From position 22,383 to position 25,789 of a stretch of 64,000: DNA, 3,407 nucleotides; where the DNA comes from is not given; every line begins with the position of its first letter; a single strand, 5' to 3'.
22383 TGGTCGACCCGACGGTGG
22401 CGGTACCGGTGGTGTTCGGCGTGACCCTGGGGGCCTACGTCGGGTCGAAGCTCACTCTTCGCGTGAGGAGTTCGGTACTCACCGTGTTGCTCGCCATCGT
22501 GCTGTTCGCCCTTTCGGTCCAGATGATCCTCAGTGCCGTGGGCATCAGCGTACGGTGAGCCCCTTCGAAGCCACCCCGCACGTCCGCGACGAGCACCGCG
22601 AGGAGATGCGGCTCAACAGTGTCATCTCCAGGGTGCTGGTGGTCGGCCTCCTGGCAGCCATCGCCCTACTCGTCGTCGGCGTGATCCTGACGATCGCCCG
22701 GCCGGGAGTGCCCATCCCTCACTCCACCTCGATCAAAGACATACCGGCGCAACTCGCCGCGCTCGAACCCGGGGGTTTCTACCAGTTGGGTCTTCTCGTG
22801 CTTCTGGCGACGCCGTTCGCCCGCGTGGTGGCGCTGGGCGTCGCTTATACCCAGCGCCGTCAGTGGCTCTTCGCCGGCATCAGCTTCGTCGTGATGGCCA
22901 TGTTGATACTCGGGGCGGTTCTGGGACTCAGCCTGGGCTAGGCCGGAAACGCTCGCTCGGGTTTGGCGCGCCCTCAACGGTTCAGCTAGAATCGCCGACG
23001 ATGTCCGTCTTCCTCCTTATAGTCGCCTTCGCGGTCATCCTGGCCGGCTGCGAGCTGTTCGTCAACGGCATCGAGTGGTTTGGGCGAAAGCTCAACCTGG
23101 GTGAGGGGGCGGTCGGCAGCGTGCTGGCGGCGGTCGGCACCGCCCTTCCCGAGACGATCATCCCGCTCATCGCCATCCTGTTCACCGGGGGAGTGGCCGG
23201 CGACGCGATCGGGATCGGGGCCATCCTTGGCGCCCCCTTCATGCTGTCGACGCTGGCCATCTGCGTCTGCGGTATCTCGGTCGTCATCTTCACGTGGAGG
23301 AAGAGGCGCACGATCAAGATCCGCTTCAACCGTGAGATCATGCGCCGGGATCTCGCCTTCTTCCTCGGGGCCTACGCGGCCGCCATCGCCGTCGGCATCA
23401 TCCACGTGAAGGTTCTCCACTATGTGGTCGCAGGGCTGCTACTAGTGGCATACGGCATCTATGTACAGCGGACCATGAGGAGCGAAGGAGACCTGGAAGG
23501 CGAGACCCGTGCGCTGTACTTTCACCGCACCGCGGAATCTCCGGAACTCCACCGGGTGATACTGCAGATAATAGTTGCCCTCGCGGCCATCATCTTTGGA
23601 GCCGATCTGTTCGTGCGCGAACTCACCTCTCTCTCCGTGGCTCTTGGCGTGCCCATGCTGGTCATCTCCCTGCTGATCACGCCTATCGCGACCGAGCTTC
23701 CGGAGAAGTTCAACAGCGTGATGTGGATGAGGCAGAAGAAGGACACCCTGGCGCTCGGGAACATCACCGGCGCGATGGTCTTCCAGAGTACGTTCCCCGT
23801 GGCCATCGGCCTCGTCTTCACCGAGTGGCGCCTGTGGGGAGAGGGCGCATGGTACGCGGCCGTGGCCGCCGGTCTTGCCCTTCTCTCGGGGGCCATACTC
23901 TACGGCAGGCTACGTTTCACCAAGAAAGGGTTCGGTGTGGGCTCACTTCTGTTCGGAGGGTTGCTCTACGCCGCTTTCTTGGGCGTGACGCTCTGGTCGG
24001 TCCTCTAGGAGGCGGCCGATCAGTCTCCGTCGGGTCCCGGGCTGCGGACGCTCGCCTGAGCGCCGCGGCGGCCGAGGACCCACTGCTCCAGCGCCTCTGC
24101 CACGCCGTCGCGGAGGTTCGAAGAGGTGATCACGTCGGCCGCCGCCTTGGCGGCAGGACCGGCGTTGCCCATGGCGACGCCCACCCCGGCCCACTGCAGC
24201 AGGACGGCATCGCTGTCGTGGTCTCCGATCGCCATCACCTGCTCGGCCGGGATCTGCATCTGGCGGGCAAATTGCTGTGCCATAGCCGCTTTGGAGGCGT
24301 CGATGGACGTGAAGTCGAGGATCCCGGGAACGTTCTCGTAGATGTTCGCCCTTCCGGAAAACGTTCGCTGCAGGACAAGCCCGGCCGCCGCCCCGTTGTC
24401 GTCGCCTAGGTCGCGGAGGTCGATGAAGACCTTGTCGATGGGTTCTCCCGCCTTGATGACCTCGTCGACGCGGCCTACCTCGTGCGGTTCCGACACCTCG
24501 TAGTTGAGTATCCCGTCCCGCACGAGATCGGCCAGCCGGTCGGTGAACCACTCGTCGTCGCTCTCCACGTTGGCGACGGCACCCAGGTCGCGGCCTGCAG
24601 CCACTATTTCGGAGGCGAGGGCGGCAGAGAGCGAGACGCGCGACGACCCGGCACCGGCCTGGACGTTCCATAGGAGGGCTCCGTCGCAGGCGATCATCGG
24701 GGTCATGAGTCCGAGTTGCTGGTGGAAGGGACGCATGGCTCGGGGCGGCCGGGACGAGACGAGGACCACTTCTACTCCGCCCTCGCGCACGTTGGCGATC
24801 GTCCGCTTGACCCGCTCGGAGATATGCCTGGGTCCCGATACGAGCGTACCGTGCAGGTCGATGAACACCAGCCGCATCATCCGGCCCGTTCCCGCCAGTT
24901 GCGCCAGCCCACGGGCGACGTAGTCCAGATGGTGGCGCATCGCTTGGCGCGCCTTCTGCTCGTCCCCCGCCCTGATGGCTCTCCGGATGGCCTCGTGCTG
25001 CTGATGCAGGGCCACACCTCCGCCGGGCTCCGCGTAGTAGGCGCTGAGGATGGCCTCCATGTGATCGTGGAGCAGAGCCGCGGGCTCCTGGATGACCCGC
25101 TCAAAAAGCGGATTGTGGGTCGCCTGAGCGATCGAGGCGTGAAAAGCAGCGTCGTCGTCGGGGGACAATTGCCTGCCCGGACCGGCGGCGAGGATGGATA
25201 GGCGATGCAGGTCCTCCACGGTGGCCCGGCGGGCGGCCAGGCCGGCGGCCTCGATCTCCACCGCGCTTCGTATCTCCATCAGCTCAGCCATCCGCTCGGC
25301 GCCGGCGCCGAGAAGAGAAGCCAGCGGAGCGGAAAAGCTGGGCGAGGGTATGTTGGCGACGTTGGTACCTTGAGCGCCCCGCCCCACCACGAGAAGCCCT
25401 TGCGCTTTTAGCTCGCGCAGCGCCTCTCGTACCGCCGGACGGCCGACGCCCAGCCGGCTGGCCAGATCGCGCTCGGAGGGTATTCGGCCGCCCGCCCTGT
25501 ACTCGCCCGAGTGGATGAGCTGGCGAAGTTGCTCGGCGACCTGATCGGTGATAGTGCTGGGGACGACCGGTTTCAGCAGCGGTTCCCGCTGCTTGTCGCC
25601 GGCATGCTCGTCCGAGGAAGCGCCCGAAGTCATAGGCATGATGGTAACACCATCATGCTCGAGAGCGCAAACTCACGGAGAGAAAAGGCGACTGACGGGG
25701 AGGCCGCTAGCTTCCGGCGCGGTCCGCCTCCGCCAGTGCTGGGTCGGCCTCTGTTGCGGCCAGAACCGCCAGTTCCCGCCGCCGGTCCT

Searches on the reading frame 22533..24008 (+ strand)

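Call 57: search_protein_families(library=pfam, proteins=[window:22533-24008:+], max_evalue=0.0001)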
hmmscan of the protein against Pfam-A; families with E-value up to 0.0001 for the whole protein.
window:22533-24008:+ (491 aa): 1 family
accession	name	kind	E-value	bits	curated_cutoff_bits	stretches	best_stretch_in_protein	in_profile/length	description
PF01699.29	Na_Ca_ex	-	2.6e-26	92.9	24.9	2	343-485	3-148/151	Sodium/calcium exchanger protein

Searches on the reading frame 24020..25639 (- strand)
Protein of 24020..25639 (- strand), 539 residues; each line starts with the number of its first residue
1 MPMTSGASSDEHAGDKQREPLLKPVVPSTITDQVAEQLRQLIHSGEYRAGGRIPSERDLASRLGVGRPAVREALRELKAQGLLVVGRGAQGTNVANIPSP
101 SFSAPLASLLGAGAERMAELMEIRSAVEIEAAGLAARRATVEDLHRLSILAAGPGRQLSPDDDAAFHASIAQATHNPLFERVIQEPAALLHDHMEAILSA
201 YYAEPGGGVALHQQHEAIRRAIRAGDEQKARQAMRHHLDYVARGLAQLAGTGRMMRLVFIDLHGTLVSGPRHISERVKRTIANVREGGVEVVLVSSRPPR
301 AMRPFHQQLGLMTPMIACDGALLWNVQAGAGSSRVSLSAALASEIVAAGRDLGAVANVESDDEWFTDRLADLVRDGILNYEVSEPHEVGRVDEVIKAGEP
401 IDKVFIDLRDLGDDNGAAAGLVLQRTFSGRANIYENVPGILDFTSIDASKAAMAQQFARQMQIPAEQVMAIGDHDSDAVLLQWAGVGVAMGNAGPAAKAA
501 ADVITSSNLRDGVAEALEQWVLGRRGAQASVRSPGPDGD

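Call 57: search_protein_families(library=pfam, proteins=[window:24020-25639:-], max_evalue=0.0001)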
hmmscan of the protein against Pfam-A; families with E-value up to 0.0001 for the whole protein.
window:24020-25639:- (539 aa): 7 families
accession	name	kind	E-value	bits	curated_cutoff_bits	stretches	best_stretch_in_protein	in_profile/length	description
PF08282.18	Hydrolase_3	-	2.7e-44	152.2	20.9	1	258-517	1-255/255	haloacid dehalogenase-like hydrolase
PF07729.17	FCD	-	1.9e-21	77.2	24.3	1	119-239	1-124/125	FCD domain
PF00392.27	GntR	-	1.4e-19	70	27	1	31-88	2-59/64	Bacterial regulatory proteins, gntR family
PF05116.19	S6PP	-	3.2e-08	33.9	20.3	0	439-521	155-246/247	Sucrose-6F-phosphate phosphohydrolase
PF12710.13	HAD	-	1.4e-06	29.3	27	0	257-351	67-169/189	haloacid dehalogenase-like hydrolase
PF00702.32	Hydrolase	-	1.7e-05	25.8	26.4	0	444-485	150-191/191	haloacid dehalogenase-like hydrolase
PF13545.12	HTH_Crp_2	-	4.4e-05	23.8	27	0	34-87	3-57/70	Crp-like helix-turn-helix domain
